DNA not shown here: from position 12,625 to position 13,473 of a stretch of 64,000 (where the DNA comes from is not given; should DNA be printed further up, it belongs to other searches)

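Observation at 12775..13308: Secreted Pro/Thr/Ser-rich protein encoded inside the glycosylation cluster: candidate O-glycosylation acceptor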

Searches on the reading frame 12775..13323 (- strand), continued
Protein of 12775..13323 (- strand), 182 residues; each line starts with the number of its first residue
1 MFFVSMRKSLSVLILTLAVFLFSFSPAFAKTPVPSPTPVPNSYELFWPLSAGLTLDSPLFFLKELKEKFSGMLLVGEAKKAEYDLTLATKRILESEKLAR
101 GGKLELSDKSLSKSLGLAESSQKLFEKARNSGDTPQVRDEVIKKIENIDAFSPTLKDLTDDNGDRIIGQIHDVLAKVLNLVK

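Call 51: find_homologous_proteins(query=A1, max_evalue=0.001)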
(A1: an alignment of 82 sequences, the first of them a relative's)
Query A1 (82 sequences) (182 aa, profile of the alignment): 54 proteins with E <= 0.001 among 6437 candidates.
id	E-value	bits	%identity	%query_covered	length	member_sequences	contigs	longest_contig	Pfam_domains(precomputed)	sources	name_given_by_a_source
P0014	2.4e-63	231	36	96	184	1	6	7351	PF18915.6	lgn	-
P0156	5.3e-59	217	36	92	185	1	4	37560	PF18915.6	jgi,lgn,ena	jgi:hypothetical protein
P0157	1.1e-58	216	39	75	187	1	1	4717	PF18915.6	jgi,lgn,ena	-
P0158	1.8e-57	212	37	90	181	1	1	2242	PF18915.6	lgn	-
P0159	5.5e-57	210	40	78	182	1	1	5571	PF18915.6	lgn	-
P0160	3.2e-56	208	42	80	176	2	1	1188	PF18915.6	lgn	-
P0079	2.0e-55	205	35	85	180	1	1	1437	PF18915.6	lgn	-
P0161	4.0e-55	204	40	85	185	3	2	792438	PF18915.6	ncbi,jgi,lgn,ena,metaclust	metaclust:\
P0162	6.8e-55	204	38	80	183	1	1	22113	PF18915.6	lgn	-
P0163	8.5e-55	203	47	64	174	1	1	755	PF18915.6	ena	-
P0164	1.4e-54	203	35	95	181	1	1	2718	PF18915.6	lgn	-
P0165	2.4e-54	202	40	75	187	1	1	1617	PF18915.6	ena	-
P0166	4.1e-54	201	41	78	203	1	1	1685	PF18915.6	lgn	-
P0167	4.2e-54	201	42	81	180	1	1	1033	PF18915.6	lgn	-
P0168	2.4e-53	199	35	84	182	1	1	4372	PF18915.6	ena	-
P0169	5.4e-53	197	33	88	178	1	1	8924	PF18915.6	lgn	-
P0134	7.3e-52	194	29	94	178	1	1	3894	PF18915.6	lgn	-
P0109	1.4e-51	193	37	75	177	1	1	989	PF18915.6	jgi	jgi:hypothetical protein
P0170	2.6e-51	192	34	75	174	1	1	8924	PF18915.6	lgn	-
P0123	5.9e-51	191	37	55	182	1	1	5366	PF18915.6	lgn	-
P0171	7.5e-51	190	31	93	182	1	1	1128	PF18915.6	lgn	-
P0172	7.6e-51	190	43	77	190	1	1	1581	PF18915.6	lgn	-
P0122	5.1e-50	188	36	81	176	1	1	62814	PF18915.6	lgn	-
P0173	8.4e-50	187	42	84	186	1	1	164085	PF18915.6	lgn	-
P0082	7.7e-49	184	39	64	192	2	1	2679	PF18915.6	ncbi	-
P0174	9.3e-49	184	37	64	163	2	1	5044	PF18915.6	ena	-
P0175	1.5e-48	183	35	77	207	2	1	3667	PF18915.6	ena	-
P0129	7.3e-48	181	38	70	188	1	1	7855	PF18915.6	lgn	-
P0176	1.1e-47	180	36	77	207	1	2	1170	PF18915.6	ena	-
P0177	1.2e-47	180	39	82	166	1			PF18915.6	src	-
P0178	1.2e-47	180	57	41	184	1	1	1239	PF18915.6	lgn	-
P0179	1.5e-47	180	31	93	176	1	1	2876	PF18915.6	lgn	-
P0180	2.0e-47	179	40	72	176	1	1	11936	PF18915.6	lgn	-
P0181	7.0e-47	177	39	69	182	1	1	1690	PF18915.6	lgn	-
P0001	1.5e-46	176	100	100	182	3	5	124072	PF18915.6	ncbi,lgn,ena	-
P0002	2.2e-46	176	76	100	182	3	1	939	PF18915.6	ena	-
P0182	4.7e-46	175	35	70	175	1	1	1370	PF18915.6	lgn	-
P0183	1.8e-45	173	48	55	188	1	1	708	PF18915.6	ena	-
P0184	3.1e-45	172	45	65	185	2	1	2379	PF18915.6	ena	-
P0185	4.6e-45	172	48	60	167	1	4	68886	PF18915.6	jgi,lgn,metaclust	metaclust:\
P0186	4.7e-45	172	37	57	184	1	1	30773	PF18915.6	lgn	-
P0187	1.1e-44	170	38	59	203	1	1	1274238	PF18915.6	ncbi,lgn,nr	ncbi:hypothetical protein IPM62_04575 [Candidatus Woesebacteria bacterium]|nr:MAG: hypothetical prot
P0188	9.3e-44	167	39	86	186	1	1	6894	PF18915.6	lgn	-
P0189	9.7e-44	167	43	52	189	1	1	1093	PF18915.6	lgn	-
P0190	3.6e-42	162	36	71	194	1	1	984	PF18915.6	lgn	-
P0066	7.0e-42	161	37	84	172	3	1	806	PF18915.6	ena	-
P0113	4.6e-41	159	34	85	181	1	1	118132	PF18915.6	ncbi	-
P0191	7.1e-41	158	34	72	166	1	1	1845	PF18915.6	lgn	-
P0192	1.8e-40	157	34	67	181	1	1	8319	PF18915.6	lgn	-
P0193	2.0e-40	156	40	64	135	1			PF18915.6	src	-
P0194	2.7e-40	156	33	86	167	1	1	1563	PF18915.6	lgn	-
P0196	1.7e-25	108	31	77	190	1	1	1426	PF18915.6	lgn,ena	-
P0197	1.3e-24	105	40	38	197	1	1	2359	PF18915.6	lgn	-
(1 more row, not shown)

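Call 60: search_protein_families(library=pfam, alignment_id=A1, max_evalue=0.1)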
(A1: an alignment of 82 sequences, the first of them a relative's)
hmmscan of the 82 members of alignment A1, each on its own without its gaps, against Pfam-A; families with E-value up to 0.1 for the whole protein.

A. member 1, P0001 (182 aa): 1 family
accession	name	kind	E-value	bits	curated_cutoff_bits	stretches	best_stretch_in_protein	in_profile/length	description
PF18915.5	DUF5667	-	1.6e-08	35.3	27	1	53-148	2-89/99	Domain of unknown function (DUF5667)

B. families by the number of members that match (of 82 scanned): 83 families (the first 25 are shown)
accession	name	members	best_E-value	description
PF18915.5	DUF5667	82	2.5e-17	Domain of unknown function (DUF5667)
PF17029.10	DUF5100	11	0.0017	Domain of unknown function (DUF5100)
PF22360.1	SbsC_spectrin-like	8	0.0042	SbsC,spectrin-like repeat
PF05377.16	FlaC_arch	5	0.0094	Flagella accessory protein C (FlaC)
PF10938.13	YfdX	3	0.016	YfdX protein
PF24760.1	TPR_IF140_C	2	0.0047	IF140 C-terminal TPR domain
PF11932.13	DUF3450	2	0.006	Protein of unknown function (DUF3450)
PF16526.10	CLZ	2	0.012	C-terminal leucine zipper domain of cyclic nucleotide-gated channels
PF03670.18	UPF0184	2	0.048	Uncharacterised protein family (UPF0184)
PF25014.1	NET2A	1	0.00029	NET2A-like domain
PF09361.15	Phasin_2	1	0.00092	Phasin protein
PF03032.20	FSAP_sig_propep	1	0.0014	Frog skin active peptide family signal and propeptide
PF12918.12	TcdB_N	1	0.0016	TcdB toxin N-terminal helical domain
PF18704.7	Chromo_2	1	0.0024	Chromatin organization modifier domain 2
PF05911.16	FPP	1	0.003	Filament-like plant protein, long coiled-coil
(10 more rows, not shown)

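Call 62: fold_search(model_id=the predicted structure, library=pdb)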
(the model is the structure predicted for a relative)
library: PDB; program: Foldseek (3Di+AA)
matches with E <= 10: 660; with E <= 0.001: 0
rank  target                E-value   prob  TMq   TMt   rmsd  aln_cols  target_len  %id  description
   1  5ecf_B                1.1e-01  0.97  0.35  0.41   6.4       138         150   11  Ligand binding domain 1 of Penicillium marneffei MP1 protein complexed with arachidonic acids (released 2016-10-19)
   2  5ecf_A                1.7e-01  0.94  0.36  0.41   6.4       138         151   11  Ligand binding domain 1 of Penicillium marneffei MP1 protein complexed with arachidonic acids (released 2016-10-19)
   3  5fb7_A                2.0e-01  0.89  0.34  0.39   6.3       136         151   12  Ligand binding domain 2 of Penicillium marneffei MP1 protein complexed with multiple arachidonic acids (released 2016-12-14)
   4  5ecf_C                2.6e-01  0.89  0.35  0.41   6.4       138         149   11  Ligand binding domain 1 of Penicillium marneffei MP1 protein complexed with arachidonic acids (released 2016-10-19)
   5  5ecf_E                3.1e-01  0.87  0.36  0.41   6.4       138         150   11  Ligand binding domain 1 of Penicillium marneffei MP1 protein complexed with arachidonic acids (released 2016-10-19)
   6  9min_D                3.3e-01  0.93  0.33  0.45   7.1       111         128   17  Structure of a designed minibinder to NYESO1-A*02:01 (released 2025-08-06)
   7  5csd_A                3.3e-01  0.84  0.37  0.41   7.4       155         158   11  Ligand binding domain 2 of Penicillium marneffei MP1 protein in complex with arachidonic acids (released 2016-07-27)
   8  4y5i_B                3.3e-01  0.63  0.27  0.22  16.0       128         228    9  Crystal structure of C-terminal modified Tau peptide-hybrid 126B with 14-3-3sigma (released 2016-01-13)
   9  6e9t_A                3.3e-01  0.38  0.25  0.22   7.8       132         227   18  DHF58 filament (released 2018-11-21)
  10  5csd_D                3.4e-01  0.98  0.45  0.50   4.9       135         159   10  Ligand binding domain 2 of Penicillium marneffei MP1 protein in complex with arachidonic acids (released 2016-07-27)
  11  5fb7_C                3.4e-01  0.93  0.40  0.46   5.5       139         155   12  Ligand binding domain 2 of Penicillium marneffei MP1 protein complexed with multiple arachidonic acids (released 2016-12-14)
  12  5ecf_F                3.4e-01  0.84  0.35  0.41   6.0       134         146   13  Ligand binding domain 1 of Penicillium marneffei MP1 protein complexed with arachidonic acids (released 2016-10-19)
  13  5j5l                  3.6e-01  0.97  0.42  0.48   4.3       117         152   10  CRYSTAL STRUCTURE OF AFMP4P IN COMPLEX WITH ARACHIDONIC ACID (released 2017-04-05)
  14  9k7w_E                3.8e-01  0.89  0.31  0.52   4.9        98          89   19  Crystal structure of designed nickel-induced homotrimer C3-Ni1-HH*3-18 (released 2025-10-29)
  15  9k7w_A                4.0e-01  0.92  0.33  0.58   4.2       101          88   19  Crystal structure of designed nickel-induced homotrimer C3-Ni1-HH*3-18 (released 2025-10-29)
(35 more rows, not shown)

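Call 67: search_protein_families(library=pfam, proteins=[L026:7654-8190:+, L026:8177-8866:+, L026:8885-9535:-, L026:6964-7452:-, L015:16041-16532:+, L025:1141-1677:+], max_evalue=0.01)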
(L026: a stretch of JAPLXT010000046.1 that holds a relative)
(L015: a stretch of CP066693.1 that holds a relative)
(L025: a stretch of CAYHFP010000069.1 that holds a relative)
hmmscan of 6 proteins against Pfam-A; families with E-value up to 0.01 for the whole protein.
L026:7654-8190:+ (178 aa): 3 families
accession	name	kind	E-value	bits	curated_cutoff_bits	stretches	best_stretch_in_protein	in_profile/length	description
PF04542.20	Sigma70_r2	-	7.3e-11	42.1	24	1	17-77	7-69/71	Sigma-70 region 2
PF08281.18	Sigma70_r4_2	-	6.2e-10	39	25.7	1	118-169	3-54/54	Sigma-70, region 4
PF04545.22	Sigma70_r4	-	1.2e-06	28.4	24.1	1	124-171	3-50/50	Sigma-70, region 4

L026:8177-8866:+ (229 aa): 1 family
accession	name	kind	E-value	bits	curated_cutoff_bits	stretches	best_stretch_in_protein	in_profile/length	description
PF18915.5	DUF5667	-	1.4e-09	38.7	27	1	81-188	2-90/99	Domain of unknown function (DUF5667)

L026:8885-9535:- (216 aa): 3 families
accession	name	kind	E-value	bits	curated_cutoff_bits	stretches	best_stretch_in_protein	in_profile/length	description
PF14360.12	PAP2_C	-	2e-09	38.3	27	1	135-198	3-71/74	PAP2 superfamily C-terminal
PF01569.27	PAP2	-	0.00075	19.7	27.2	1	135-205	48-127/130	PAP2 superfamily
PF14378.12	PAP2_3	-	0.0014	18.9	27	1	139-196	128-188/190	PAP2 superfamily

L026:6964-7452:- (162 aa): 3 families
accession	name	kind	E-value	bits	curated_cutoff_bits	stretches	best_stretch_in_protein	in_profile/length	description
PF16656.11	Pur_ac_phosph_N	-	2.4e-10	41.3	30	1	78-153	3-83/93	Purple acid Phosphatase, N-terminal domain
PF00041.27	fn3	-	0.00032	21.3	25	1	77-157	4-75/84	Fibronectin type III domain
PF09581.16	Spore_III_AF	-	0.0063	17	28.3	1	1-101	19-115/185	Stage III sporulation protein AF (Spore_III_AF)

L015:16041-16532:+ (163 aa): 1 family
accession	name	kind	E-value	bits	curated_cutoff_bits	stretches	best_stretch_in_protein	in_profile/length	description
PF18915.5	DUF5667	-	7.4e-10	39.6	27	1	43-123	11-83/99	Domain of unknown function (DUF5667)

L025:1141-1677:+ (178 aa): 1 family
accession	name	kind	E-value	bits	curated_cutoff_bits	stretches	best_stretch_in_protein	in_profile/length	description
PF18915.5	DUF5667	-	9.7e-12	45.6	27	1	46-172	5-97/99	Domain of unknown function (DUF5667)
